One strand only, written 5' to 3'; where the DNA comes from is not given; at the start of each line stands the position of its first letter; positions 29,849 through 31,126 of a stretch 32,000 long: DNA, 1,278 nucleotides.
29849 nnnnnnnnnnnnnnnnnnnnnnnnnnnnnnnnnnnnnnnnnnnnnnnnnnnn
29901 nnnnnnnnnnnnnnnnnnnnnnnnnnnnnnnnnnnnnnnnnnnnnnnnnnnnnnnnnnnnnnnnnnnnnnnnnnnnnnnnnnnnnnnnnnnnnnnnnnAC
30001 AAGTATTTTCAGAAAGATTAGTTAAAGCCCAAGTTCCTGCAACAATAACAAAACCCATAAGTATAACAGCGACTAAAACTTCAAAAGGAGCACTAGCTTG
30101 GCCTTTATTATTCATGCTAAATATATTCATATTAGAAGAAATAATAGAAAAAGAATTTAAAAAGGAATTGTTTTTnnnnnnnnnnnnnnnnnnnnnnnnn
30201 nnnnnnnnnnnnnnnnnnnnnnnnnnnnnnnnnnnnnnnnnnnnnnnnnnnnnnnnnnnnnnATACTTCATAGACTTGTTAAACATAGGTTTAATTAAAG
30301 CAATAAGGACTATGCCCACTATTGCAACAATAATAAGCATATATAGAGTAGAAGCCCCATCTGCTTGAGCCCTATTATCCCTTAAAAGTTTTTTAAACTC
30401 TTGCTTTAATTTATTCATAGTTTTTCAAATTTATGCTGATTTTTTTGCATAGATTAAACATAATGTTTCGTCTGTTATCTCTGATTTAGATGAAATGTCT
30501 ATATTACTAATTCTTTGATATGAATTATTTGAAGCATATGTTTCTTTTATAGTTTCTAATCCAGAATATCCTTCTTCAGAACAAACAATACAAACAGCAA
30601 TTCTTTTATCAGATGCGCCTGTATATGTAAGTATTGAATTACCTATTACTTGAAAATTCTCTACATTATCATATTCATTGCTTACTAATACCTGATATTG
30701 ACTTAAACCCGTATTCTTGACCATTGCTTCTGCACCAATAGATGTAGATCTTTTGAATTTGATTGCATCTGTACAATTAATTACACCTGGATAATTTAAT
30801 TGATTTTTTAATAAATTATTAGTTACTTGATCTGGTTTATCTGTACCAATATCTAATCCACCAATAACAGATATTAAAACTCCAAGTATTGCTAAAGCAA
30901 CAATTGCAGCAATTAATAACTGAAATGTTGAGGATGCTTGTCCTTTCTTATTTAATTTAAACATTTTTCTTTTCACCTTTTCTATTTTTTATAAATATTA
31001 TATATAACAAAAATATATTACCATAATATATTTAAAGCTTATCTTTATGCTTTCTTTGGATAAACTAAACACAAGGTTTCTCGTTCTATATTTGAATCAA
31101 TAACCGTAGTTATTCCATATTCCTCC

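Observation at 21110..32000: An 11-kb cell-envelope island (pilin-like operon, polytopic membrane protein, 1707-aa surface protein): candidate uncharacterised attachment apparatus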

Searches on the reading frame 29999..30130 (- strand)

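Call 78: search_protein_families(library=pfam, max_evalue=10, proteins=[window:29999-30130:-])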
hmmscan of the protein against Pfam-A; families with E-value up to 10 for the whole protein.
seq(44 aa): 1 family
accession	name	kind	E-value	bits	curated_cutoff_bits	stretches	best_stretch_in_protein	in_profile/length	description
PF06298.16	PsbY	-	0.043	14.1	24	1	22-38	6-22/35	Photosystem II protein Y (PsbY)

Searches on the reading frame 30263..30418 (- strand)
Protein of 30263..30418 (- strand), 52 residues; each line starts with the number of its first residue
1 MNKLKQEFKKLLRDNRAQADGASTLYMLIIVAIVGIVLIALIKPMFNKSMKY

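Call 78: search_protein_families(library=pfam, max_evalue=10, proteins=[window:30263-30418:-])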
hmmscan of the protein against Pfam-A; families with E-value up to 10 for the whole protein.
seq(52 aa): 1 family
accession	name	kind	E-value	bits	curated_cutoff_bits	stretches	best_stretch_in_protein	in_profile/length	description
PF20947.2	Flu_PB2_1st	-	0.17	11.9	27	1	6-18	5-17/36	Influenza RNA polymerase PB2 N-terminal region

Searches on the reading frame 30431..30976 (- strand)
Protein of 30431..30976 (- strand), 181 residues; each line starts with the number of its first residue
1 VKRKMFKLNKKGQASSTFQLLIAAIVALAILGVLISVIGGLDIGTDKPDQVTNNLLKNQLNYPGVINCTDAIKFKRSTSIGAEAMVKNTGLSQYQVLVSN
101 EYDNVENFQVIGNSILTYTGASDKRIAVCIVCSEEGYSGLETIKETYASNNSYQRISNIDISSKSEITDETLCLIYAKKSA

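Call 7: search_protein_families(library=pfam, max_evalue=0.1, proteins=[window:30431-30976:-])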
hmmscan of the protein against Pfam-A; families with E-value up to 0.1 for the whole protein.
window:30431-30976:- (181 aa): 0 families

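Call 8: search_protein_families(library=ncbifam, max_evalue=0.1, proteins=[window:30431-30976:-])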
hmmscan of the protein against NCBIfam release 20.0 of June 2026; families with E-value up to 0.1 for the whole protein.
window:30431-30976:- (181 aa): 1 family
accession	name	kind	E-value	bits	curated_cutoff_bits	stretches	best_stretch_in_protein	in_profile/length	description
NF052572.1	PtdglycHdlsScrM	equivalog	0.032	13.2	400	1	62-136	188-260/373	peptidoglycan hydrolase ScrM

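Call 69: search_protein_families(library=pfam, alignment_id=A5, max_evalue=0.01)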
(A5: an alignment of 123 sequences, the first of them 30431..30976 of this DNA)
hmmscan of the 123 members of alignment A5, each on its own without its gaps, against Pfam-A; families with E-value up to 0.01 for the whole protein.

A. member 1, window:30431-30976:- (181 aa): 0 families

B. families by the number of members that match (of 123 scanned): 7 families
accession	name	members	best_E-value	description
PF07081.18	DUF1349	1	0.0001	Protein of unknown function (DUF1349)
PF22208.1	Cas_Csm6_CARF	1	0.0005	Cas_Csm6 CARF domain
PF00024.32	PAN_1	1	0.00079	PAN domain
PF01594.21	AI-2E_transport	1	0.0019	AI-2E family transporter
PF17343.7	DUF5373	1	0.0022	Family of unknown function (DUF5373)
PF06092.17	DUF943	1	0.0066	Enterobacterial putative membrane protein (DUF943)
PF04964.19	Flp_Fap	1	0.0095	Flp/Fap pilin component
